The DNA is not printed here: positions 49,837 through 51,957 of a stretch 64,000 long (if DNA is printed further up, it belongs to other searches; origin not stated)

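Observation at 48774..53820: Orphan operon of LGFP-repeat protein, paralogous unknown protein and DUF2235/Tle1-like hydrolase: candidate undescribed toxin/effector module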

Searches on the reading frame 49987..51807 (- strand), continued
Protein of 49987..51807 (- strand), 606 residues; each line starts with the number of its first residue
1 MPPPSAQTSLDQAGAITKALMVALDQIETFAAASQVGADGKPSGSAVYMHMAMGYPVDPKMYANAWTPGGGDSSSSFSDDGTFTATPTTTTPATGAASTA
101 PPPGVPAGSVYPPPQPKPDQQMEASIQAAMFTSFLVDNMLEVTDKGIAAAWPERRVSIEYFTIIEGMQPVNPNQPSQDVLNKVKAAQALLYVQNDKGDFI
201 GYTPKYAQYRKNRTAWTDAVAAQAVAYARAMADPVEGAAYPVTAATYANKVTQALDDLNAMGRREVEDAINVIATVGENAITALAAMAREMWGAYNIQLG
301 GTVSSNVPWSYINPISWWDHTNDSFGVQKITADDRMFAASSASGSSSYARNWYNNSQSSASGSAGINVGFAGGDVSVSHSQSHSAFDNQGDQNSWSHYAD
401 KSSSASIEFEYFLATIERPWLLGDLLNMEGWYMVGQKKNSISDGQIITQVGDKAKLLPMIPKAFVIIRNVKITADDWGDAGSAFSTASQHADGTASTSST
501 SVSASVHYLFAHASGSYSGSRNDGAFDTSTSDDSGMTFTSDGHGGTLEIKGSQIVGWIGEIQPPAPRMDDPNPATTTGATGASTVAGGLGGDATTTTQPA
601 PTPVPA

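Call 74: search_protein_families(library=pfam, alignment_id=A4, max_evalue=0.0001)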
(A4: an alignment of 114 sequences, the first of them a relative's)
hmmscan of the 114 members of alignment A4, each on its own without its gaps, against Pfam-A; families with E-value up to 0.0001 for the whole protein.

A. member 1, L002:3783-5927:+ (714 aa): 7 families
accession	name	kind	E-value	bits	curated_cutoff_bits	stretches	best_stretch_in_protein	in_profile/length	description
PF00326.27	Peptidase_S9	-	1.7e-42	145.8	22.6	1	511-708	7-211/213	Prolyl oligopeptidase family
PF00930.27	DPPIV_N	-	1.3e-31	110.1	22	1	138-326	42-241/354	Dipeptidyl peptidase IV (DPP IV) N-terminal region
PF02129.25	Peptidase_S15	-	1.4e-09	38.5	23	1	471-621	8-146/262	X-Pro dipeptidyl-peptidase (S15 family)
PF07676.18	PD40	-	9.3e-07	29.1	20.9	0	35-54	14-34/38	WD40-like Beta Propeller Repeat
PF12146.15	Hydrolase_4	-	9.6e-07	28.8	27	1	511-609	24-116/239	Serine aminopeptidase, S33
PF01738.24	DLH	-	1.6e-05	25.1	21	1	510-684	33-186/217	Dienelactone hydrolase family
PF00561.26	Abhydrolase_1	-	2.1e-05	24.8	25.8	1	506-646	16-146/245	alpha/beta hydrolase fold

B. families by the number of members that match (of 114 scanned): 82 families (the first 25 are shown)
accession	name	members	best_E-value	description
PF01471.23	PG_binding_1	6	6.4e-14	Putative peptidoglycan binding domain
PF01832.25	Glucosaminidase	4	2.7e-32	Mannosyl-glycoprotein endo-beta-N-acetylglucosaminidase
PF01551.29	Peptidase_M23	4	2.1e-29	Peptidase family M23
PF00045.24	Hemopexin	3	1.4e-31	Hemopexin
PF11860.13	Muramidase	2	1.7e-61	N-acetylmuramidase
PF00561.26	Abhydrolase_1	2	4.6e-07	alpha/beta hydrolase fold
PF12779.12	WXXGXW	2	1.5e-05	WXXGXW repeat (2 copies)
PF09994.14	T6SS_Tle1-like_cat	1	1.3e-82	T6SS, Phospholipase effector Tle1-like, catalytic domain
PF25816.1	RamC_N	1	2.7e-76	RamC, N-terminal domain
PF07992.20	Pyr_redox_2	1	6.3e-68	Pyridine nucleotide-disulphide oxidoreductase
PF00501.34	AMP-binding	1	8.1e-67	AMP-binding enzyme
PF00158.32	Sigma54_activat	1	2.8e-60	Sigma-54 interaction domain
PF01625.27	PMSR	1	9.9e-60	Peptide methionine sulfoxide reductase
PF00296.26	Bac_luciferase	1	3.4e-55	Luciferase-like monooxygenase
PF13407.12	Peripla_BP_4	1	7.9e-52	Periplasmic binding protein domain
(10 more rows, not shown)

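Call 75: search_protein_families(library=pfam, proteins=[L005:7192-7947:+, L010:6739-7557:+, L019:6625-7842:+, L019:12101-12895:+, L025:12587-14062:+, L026:7358-7912:+, L031:6909-7958:+, L031:11234-12487:+, L034:3349-4002:+, L037:11565-13154:+], max_evalue=0.001)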
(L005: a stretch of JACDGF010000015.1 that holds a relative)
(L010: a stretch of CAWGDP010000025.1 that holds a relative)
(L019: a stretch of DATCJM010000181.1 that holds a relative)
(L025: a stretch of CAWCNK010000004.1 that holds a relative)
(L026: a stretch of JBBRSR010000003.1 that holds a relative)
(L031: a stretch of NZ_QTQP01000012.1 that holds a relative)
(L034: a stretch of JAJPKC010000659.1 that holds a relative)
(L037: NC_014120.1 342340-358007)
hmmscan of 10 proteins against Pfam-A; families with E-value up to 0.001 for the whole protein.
L005:7192-7947:+ (251 aa): 0 families

L010:6739-7557:+ (272 aa): 0 families

L019:6625-7842:+ (405 aa): 0 families

L019:12101-12895:+ (265 aa): 0 families

L025:12587-14062:+ (491 aa): 2 families
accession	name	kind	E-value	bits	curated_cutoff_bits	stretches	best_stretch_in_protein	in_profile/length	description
PF00005.33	ABC_tran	-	9.3e-27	94.7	25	1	188-325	2-135/137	ABC transporter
PF13304.12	AAA_21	-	1.1e-14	55.7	27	1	299-359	238-301/304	AAA domain, putative AbiEii toxin, Type IV TA system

L026:7358-7912:+ (184 aa): 0 families

L031:6909-7958:+ (349 aa): 0 families

L031:11234-12487:+ (417 aa): 0 families

L034:3349-4002:+ (217 aa): 2 families
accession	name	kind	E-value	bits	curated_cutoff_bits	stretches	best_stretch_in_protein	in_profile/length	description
PF12385.14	Peptidase_C70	-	2.2e-34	118.8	19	1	41-165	3-126/141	Papain-like cysteine protease AvrRpt2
PF13529.12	Peptidase_C39_2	-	1.1e-07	33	24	1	44-163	2-143/143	Peptidase_C39 like family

L037:11565-13154:+ (529 aa): 0 families

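Call 82: find_related_loci(query=A1, collection=metagenome_contigs, flank=8000)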
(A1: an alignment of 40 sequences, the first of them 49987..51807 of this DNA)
Query A1 (606 aa) in metagenome_contigs; peptide patterns used: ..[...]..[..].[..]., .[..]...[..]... (x = any residue, [..] = any of these).
88 stretches matched a pattern; 47 encode a relative of the query (tblastn E <= 1e-3); 47 distinct loci.
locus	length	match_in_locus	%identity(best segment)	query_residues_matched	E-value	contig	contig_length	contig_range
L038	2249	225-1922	65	4-572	0e+0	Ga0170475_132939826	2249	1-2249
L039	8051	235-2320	62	4-571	0e+0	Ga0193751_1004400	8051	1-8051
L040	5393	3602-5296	59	4-571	0e+0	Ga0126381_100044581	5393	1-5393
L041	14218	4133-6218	61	4-579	0e+0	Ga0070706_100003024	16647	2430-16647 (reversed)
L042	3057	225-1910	59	7-572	0e+0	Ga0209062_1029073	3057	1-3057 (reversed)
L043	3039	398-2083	59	6-571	0e+0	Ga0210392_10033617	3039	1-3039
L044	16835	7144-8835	56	6-571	0e+0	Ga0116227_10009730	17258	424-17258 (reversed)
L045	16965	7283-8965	54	4-571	0e+0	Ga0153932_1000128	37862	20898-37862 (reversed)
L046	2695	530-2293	54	10-601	0e+0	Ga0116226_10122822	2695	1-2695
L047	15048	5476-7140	50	10-572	2e-170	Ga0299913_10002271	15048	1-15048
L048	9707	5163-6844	54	4-568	1e-166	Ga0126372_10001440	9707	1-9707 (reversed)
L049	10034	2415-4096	54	4-568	3e-166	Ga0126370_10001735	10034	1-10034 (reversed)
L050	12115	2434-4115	53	4-568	2e-165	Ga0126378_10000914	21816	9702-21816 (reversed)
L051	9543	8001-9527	52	4-518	1e-161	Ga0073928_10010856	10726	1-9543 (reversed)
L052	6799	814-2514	48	2-571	8e-159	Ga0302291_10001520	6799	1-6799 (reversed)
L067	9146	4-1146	38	201-580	1e-56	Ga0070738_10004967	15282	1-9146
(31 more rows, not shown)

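Call 103: find_encoding_contigs(protein=P0049, flank=7000, max_places=1)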
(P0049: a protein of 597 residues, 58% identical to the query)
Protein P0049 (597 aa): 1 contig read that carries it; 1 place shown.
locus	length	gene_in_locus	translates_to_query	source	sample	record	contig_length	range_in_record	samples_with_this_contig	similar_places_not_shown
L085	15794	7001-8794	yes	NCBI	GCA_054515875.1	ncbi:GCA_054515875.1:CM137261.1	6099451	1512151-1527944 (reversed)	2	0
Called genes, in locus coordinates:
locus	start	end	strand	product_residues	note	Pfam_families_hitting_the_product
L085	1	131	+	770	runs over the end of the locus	PF02538:Hydantoinase_B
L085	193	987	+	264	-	-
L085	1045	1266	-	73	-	-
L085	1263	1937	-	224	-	-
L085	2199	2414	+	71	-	-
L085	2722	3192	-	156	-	PF12900:Pyridox_ox_2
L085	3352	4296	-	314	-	PF07224:Chlorophyllase, PF03403:PAF-AH_p_II (faint)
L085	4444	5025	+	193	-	PF00440:TetR_N, PF21597:TetR_C_43 (weak)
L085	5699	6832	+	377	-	-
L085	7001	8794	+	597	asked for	-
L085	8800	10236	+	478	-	-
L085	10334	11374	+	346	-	-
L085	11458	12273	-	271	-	PF09339:HTH_IclR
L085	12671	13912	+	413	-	PF00872:Transposase_mut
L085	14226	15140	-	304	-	PF12146:Hydrolase_4 (faint), PF12697:Abhydrolase_6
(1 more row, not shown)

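Call 104: find_encoding_contigs(protein=P0081, flank=7000, max_places=1)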
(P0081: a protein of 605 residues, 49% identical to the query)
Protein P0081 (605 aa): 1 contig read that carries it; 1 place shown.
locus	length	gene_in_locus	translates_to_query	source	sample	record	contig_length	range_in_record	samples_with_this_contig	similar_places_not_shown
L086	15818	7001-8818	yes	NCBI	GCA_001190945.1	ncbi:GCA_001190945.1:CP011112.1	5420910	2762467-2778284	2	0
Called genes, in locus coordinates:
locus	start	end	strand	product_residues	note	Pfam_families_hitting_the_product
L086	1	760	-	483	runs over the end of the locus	PF01039:Carboxyl_trans, PF03255:ACCA, PF06833:MdcE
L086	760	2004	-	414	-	PF00109:ketoacyl-synt, PF00108:Thiolase_N (weak), PF02801:Ketoacyl-synt_C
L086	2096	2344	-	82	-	PF00550:PP-binding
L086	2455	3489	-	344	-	PF00108:Thiolase_N, PF08545:ACP_syn_III, PF08541:ACP_syn_III_C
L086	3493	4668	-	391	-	PF00698:Acyl_transf_1, PF25919:BSH_CusB (faint)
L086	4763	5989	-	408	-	PF17853:GGDEF_2, PF13556:HTH_30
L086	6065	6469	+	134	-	-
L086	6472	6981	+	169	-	-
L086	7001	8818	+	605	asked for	-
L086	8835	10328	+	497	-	-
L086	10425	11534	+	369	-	PF03009:GDPD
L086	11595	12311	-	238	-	PF06080:DUF938 (weak), PF01209:Ubie_methyltran, PF03141:Methyltransf_29, PF13489:Methyltransf_23, PF13847:Methyltransf_31, PF08241:Methyltransf_11, PF08242:Methyltransf_12, PF13649:Methyltransf_25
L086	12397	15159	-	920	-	PF28598:PDH_E1_N, PF00456:Transketolase_N, PF17831:PDH_E1_M, PF22613:Transketolase_C_1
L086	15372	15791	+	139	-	PF11253:DUF3052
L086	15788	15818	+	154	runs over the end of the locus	PF00578:AhpC-TSA, PF08534:Redoxin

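Call 105: find_encoding_contigs(protein=P0117, flank=7000, max_places=1)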
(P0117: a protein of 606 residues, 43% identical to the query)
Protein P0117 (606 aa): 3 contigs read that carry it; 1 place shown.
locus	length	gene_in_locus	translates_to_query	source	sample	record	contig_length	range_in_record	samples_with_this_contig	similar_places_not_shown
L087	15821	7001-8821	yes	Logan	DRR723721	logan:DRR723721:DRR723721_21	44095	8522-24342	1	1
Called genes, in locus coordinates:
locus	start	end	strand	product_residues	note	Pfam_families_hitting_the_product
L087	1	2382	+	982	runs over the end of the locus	PF00662:Proton_antipo_N, PF00361:Proton_antipo_M, PF13244:MbhD, PF20501:MbhE, PF04039:MnhB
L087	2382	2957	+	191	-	PF00420:Oxidored_q2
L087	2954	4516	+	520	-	PF00361:Proton_antipo_M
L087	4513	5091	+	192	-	PF01899:MNHE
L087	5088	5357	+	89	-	PF04066:MrpF_PhaF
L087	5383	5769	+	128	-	PF03334:PhaG_MnhG_YufB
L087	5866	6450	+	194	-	-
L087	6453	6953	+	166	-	-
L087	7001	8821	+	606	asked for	-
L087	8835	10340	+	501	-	-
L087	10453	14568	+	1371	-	-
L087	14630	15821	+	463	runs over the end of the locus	PF17900:Peptidase_M1_N, PF01433:Peptidase_M1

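Call 106: find_encoding_contigs(protein=P0102, flank=8000, max_places=1)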
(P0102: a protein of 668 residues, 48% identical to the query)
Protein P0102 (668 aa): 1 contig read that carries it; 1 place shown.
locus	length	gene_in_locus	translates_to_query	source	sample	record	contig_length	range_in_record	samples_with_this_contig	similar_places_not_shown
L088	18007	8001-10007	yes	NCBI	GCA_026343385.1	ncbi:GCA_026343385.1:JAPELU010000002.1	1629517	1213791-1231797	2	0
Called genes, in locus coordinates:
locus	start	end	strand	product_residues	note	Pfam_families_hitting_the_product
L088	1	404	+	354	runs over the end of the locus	PF00535:Glycos_transf_2, PF10111:Glyco_tranf_2_2, PF13641:Glyco_tranf_2_3, PF13506:Glyco_transf_21 (weak), PF13632:Glyco_trans_2_3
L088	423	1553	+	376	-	PF13685:Fe-ADH_2 (weak), PF01761:DHQ_synthase, PF24621:DHQS_C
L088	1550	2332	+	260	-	PF08241:Methyltransf_11 (weak)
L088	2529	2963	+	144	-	PF18029:Glyoxalase_6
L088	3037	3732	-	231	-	PF04029:2-ph_phosp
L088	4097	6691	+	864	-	PF01326:PPDK_N, PF27448:Rph_4th, PF00391:PEP-utilizers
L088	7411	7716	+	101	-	PF01551:Peptidase_M23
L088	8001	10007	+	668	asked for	-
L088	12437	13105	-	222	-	-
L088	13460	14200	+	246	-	PF00106:adh_short, PF01370:Epimerase (faint), PF08659:KR, PF13561:adh_short_C2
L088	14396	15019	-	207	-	PF13238:AAA_18 (weak), PF13671:AAA_33 (faint)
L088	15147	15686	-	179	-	PF13302:Acetyltransf_3, PF00583:Acetyltransf_1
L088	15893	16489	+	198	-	-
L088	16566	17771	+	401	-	PF19884:DUF6357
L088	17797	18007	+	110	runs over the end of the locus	-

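Call 107: find_encoding_contigs(protein=P0095, flank=8000, max_places=1)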
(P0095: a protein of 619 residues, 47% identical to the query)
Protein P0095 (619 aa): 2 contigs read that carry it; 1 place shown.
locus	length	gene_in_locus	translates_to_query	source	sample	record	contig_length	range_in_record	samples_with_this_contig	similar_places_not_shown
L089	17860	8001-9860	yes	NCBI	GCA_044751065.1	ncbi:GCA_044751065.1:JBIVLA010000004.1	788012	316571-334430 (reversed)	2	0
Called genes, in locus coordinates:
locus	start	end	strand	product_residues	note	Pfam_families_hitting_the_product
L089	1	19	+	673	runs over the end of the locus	PF00672:HAMP, PF00512:HisKA, PF13581:HATPase_c_2 (weak), PF02518:HATPase_c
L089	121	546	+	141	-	-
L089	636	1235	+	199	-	PF04203:Sortase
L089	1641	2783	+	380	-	PF01551:Peptidase_M23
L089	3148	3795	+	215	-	PF03704:BTAD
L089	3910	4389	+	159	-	-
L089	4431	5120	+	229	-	-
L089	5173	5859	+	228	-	PF01471:PG_binding_1 (weak), PF01551:Peptidase_M23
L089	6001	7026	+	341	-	-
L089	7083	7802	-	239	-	PF01471:PG_binding_1 (weak)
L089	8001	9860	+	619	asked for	-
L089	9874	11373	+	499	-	-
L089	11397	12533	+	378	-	PF00045:Hemopexin, PF01832:Glucosaminidase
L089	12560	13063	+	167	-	PF08310:LGFP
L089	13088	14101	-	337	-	-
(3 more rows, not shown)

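Call 108: find_encoding_contigs(protein=P0116, flank=8000, max_places=1)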
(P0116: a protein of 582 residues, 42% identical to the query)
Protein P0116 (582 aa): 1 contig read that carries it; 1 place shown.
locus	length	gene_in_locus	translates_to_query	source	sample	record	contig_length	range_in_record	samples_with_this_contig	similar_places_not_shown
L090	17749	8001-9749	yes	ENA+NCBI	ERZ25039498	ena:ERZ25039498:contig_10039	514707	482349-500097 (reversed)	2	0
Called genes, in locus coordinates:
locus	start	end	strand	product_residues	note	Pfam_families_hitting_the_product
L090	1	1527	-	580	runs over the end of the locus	-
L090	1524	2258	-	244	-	PF01066:CDP-OH_P_transf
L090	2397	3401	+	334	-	-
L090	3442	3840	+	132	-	PF01242:PTPS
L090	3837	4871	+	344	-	PF13439:Glyco_transf_4 (faint), PF20706:GT4-conflict, PF00534:Glycos_transf_1, PF13692:Glyco_trans_1_4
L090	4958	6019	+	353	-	PF03706:LPG_synthase_TM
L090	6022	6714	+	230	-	PF01872:RibD_C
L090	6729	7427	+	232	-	PF00925:GTP_cyclohydro2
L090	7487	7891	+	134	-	PF08818:DUF1801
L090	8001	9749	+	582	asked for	-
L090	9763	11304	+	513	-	-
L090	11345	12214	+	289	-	-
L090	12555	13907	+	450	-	PF00999:Na_H_Exchanger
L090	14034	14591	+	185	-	PF13302:Acetyltransf_3, PF00583:Acetyltransf_1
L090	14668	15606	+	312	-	PF00005:ABC_tran, PF13304:AAA_21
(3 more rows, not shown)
